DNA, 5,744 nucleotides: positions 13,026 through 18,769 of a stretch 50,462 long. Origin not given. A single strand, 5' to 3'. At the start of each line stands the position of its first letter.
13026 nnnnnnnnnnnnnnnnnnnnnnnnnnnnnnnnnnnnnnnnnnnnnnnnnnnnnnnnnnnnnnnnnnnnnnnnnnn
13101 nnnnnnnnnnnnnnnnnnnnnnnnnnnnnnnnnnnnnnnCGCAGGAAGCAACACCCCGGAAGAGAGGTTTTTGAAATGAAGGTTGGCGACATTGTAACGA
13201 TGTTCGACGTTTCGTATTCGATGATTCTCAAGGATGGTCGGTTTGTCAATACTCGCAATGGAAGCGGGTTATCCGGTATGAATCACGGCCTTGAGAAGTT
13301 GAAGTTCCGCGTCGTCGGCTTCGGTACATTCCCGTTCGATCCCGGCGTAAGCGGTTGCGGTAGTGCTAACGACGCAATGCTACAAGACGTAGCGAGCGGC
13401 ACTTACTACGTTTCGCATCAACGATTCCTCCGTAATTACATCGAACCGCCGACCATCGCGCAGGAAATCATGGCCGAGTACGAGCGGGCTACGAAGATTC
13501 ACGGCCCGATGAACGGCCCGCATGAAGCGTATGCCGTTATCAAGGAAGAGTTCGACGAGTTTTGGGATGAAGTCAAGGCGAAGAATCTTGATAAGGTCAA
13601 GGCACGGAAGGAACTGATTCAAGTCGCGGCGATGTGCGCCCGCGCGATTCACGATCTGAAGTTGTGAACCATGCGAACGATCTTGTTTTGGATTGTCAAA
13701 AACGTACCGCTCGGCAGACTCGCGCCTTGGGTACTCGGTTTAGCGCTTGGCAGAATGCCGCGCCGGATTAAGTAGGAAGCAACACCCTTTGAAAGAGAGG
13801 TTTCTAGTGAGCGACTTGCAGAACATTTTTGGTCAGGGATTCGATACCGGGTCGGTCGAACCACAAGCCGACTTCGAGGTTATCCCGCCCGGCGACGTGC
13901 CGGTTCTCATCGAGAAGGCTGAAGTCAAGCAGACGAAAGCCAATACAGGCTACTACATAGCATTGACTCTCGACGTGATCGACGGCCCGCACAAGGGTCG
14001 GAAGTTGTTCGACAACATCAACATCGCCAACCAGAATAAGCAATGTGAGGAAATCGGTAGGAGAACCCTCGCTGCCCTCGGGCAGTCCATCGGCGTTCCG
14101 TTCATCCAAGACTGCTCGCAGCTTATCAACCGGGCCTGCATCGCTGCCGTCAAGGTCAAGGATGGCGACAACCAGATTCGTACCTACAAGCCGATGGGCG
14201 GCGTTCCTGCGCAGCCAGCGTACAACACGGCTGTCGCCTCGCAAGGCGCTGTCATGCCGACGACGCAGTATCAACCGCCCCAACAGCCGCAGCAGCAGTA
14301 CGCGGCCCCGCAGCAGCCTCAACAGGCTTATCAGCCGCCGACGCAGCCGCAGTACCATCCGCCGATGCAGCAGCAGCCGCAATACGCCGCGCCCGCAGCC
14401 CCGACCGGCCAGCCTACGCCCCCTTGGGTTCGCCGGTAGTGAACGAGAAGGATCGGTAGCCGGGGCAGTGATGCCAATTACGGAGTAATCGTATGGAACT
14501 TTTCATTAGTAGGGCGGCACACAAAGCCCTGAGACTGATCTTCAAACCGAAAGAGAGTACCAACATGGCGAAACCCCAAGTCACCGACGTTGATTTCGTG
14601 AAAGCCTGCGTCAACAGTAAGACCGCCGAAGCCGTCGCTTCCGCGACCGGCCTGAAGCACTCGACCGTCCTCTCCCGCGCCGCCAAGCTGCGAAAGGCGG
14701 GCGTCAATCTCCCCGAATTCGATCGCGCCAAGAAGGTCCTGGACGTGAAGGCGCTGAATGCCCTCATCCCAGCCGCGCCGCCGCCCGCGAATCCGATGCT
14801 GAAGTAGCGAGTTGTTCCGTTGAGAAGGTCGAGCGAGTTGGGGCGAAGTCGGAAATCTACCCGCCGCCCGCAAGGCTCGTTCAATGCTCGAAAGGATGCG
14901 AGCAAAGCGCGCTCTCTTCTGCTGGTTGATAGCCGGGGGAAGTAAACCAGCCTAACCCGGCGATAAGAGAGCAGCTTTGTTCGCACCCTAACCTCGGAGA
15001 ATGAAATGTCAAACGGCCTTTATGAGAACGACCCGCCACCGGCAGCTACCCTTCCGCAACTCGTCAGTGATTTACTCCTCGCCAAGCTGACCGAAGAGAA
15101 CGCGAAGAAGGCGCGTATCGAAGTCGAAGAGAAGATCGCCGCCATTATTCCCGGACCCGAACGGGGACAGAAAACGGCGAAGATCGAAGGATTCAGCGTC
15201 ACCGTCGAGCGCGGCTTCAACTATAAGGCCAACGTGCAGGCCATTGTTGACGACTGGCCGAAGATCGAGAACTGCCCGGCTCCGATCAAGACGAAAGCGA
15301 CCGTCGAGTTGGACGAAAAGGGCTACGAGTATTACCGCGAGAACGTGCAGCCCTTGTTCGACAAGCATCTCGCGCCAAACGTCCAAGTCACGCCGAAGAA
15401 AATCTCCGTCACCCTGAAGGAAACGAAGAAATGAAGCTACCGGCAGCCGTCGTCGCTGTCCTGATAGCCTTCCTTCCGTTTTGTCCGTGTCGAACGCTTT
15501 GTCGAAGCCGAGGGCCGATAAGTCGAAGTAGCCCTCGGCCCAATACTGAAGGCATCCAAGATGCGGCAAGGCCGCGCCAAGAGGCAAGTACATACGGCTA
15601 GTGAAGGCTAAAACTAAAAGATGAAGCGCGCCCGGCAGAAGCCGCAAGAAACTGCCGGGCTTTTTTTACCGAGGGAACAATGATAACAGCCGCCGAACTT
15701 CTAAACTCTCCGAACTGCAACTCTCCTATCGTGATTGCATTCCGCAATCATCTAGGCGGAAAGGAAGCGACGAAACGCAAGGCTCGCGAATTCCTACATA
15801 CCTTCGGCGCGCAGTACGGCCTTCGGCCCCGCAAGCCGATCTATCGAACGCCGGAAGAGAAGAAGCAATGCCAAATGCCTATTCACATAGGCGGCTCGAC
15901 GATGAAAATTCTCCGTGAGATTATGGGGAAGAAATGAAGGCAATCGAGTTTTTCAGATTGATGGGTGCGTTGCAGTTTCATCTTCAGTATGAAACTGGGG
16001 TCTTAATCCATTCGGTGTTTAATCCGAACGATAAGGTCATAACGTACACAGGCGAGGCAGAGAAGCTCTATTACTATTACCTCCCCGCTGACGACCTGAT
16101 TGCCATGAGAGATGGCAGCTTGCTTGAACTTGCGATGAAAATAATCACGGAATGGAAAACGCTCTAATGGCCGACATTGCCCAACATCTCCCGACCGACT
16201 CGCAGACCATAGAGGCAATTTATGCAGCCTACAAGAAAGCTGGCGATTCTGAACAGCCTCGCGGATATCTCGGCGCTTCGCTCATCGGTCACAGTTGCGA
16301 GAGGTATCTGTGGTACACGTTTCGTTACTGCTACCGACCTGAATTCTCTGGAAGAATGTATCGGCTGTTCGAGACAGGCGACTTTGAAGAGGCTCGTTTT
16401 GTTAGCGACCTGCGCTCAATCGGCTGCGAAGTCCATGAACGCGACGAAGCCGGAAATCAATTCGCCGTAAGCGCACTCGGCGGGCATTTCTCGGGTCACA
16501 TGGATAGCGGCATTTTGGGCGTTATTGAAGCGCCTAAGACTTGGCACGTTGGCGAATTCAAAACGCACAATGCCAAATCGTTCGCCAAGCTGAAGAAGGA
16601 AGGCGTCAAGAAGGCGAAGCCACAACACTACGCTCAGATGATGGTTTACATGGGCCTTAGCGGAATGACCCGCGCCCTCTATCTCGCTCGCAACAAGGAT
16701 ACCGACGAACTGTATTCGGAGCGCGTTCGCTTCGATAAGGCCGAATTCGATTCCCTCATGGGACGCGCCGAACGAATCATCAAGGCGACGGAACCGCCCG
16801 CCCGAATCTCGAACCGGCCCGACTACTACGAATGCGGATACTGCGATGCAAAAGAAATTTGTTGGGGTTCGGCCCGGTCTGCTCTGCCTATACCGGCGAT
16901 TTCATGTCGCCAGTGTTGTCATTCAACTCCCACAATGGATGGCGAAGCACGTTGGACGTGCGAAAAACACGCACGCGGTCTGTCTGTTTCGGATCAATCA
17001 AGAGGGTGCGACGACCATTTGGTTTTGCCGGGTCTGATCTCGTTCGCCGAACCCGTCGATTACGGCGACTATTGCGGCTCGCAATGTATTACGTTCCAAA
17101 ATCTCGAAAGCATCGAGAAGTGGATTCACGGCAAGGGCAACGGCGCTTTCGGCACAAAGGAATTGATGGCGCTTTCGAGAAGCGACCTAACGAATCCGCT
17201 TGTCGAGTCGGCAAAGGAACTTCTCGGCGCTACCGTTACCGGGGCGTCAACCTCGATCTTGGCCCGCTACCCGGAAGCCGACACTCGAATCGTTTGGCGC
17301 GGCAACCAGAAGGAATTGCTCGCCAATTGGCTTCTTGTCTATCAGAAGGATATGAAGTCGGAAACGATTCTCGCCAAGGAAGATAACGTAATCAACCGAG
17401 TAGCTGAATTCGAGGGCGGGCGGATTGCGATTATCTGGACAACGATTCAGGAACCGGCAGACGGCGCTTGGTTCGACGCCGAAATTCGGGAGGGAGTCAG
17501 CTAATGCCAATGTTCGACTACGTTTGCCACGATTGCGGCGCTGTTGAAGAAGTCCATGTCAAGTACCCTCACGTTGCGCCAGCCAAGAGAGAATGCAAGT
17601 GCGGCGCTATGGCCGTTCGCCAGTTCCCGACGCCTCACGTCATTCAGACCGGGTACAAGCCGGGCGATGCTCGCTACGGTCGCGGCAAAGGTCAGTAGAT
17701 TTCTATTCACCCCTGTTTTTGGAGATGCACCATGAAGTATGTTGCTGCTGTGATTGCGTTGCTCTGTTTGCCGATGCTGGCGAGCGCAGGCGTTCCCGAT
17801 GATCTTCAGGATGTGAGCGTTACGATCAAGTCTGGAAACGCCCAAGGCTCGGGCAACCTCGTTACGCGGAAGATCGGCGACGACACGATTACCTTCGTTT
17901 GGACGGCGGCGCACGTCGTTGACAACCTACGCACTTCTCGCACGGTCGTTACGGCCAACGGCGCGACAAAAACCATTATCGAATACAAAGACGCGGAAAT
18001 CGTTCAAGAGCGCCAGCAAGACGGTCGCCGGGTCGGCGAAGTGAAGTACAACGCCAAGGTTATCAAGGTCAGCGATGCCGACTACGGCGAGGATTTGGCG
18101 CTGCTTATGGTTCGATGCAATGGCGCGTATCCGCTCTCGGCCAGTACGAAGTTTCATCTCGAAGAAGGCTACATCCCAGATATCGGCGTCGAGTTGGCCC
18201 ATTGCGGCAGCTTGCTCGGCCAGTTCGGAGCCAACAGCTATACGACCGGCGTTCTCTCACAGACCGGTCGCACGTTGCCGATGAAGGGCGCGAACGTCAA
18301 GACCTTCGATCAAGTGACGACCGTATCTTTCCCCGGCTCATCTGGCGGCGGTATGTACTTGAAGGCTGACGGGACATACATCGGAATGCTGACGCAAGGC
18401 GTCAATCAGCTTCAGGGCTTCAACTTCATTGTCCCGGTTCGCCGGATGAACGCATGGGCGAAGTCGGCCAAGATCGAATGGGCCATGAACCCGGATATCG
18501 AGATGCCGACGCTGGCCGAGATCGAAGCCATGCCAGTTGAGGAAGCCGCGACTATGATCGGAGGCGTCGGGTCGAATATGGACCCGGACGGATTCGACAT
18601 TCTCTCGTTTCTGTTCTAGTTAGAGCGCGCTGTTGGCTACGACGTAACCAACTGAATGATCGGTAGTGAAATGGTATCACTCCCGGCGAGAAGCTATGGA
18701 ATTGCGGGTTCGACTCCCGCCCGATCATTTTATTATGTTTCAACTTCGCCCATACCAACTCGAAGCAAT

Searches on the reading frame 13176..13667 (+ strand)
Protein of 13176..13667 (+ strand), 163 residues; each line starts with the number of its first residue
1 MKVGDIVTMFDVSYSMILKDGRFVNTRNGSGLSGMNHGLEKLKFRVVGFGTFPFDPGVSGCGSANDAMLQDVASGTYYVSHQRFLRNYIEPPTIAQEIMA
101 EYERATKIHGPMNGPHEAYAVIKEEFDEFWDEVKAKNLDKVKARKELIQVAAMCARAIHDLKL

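Call 11: search_protein_families(library=phrogs, proteins=[window:13176-13667:+], max_evalue=0.001)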
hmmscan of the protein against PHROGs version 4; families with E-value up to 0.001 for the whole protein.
window:13176-13667:+ (163 aa): 2 families
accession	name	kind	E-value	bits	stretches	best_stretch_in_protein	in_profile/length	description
phrog_25385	-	unknown function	3.9e-08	34.4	1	101-139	15-53/128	-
phrog_2831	-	unknown function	1.8e-07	31.8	1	94-161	19-94/295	-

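Call 50: search_protein_families(library=pfam, proteins=[window:13176-13667:+], max_evalue=0.01)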
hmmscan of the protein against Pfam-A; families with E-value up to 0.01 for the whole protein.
window:13176-13667:+ (163 aa): 0 families

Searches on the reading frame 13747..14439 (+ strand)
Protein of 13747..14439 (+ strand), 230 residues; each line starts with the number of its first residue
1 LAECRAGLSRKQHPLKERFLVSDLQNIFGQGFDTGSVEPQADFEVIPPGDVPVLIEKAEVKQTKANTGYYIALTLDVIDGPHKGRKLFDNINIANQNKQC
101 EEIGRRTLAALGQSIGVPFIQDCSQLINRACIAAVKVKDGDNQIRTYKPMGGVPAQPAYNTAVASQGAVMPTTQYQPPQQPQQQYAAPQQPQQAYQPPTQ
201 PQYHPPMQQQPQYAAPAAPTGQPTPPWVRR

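Call 11: search_protein_families(library=phrogs, proteins=[window:13747-14439:+], max_evalue=0.001)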
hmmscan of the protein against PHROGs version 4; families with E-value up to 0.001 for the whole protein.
window:13747-14439:+ (230 aa): 6 families
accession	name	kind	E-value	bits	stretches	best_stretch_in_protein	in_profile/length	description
phrog_2300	-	unknown function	5.9e-40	139.1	1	29-224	30-216/347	-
phrog_6015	-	DNA, RNA and nucleotide metabolism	3.5e-34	119.7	1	30-218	5-210/273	single strand DNA binding protein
phrog_13350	-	unknown function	2.5e-21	77.5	1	32-142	9-119/302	-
phrog_378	-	DNA, RNA and nucleotide metabolism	1.8e-07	32.6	1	36-149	9-128/163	single strand DNA binding protein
phrog_9002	-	DNA, RNA and nucleotide metabolism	1.8e-06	29.2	1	41-199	24-184/192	single strand DNA binding protein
phrog_7778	-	DNA, RNA and nucleotide metabolism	8e-05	23.5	1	40-101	32-92/162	single strand DNA binding protein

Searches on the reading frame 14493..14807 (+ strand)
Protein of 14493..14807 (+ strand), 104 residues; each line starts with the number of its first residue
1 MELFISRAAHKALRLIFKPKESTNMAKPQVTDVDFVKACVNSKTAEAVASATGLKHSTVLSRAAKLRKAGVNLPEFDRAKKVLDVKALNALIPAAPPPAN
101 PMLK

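Call 11: search_protein_families(library=phrogs, proteins=[window:14493-14807:+], max_evalue=0.001)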
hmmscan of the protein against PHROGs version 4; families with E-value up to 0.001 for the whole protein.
window:14493-14807:+ (104 aa): 0 families

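Call 29: search_protein_families(library=pfam, proteins=[window:14493-14807:+], max_evalue=1)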
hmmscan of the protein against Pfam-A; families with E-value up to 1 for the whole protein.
window:14493-14807:+ (104 aa): 3 families
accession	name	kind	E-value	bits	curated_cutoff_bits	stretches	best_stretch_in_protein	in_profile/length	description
PF00700.27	Flagellin_C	-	0.16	12.7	23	0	16-64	32-76/86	Bacterial flagellin C-terminal helical region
PF13404.12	HTH_AsnC-type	-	0.16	12.3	27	1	45-67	20-42/42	AsnC-type helix-turn-helix domain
PF13412.12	HTH_24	-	0.25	11.4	21.9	1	47-71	22-46/48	Winged helix-turn-helix DNA-binding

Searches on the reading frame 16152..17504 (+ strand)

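Call 11: search_protein_families(library=phrogs, proteins=[window:16152-17504:+], max_evalue=0.001)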
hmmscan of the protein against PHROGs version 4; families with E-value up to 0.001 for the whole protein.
window:16152-17504:+ (450 aa): 4 families
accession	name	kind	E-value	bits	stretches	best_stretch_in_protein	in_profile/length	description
phrog_1990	-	DNA, RNA and nucleotide metabolism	5.6e-103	345.3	1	17-294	15-286/290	Cas4-domain exonuclease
phrog_1706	-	DNA, RNA and nucleotide metabolism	7.2e-10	39.8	1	24-242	32-247/293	CRISPR/Cas system associated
phrog_434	-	DNA, RNA and nucleotide metabolism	3.4e-06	27.5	1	131-208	155-231/372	RecE-like recombination exonuclease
phrog_2506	-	DNA, RNA and nucleotide metabolism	0.00021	21.6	0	129-241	214-337/342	exonuclease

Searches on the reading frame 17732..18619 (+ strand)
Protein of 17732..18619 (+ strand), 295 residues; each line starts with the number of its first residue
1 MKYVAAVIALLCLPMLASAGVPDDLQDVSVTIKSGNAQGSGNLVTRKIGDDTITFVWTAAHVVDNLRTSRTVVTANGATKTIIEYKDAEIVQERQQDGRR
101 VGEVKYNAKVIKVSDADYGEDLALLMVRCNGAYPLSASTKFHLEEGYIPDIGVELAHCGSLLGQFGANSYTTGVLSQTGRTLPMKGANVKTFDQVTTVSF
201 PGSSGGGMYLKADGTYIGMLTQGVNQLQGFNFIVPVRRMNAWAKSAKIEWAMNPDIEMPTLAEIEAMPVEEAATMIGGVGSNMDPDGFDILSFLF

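Call 11: search_protein_families(library=phrogs, proteins=[window:17732-18619:+], max_evalue=0.001)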
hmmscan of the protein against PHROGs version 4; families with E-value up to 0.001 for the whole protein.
window:17732-18619:+ (295 aa): 1 family
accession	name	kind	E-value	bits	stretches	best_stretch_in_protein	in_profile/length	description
phrog_11383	-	unknown function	4.7e-08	33.8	1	35-238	183-347/462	-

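Call 50: search_protein_families(library=pfam, proteins=[window:17732-18619:+], max_evalue=0.01)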
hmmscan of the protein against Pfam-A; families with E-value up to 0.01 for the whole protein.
window:17732-18619:+ (295 aa): 0 families
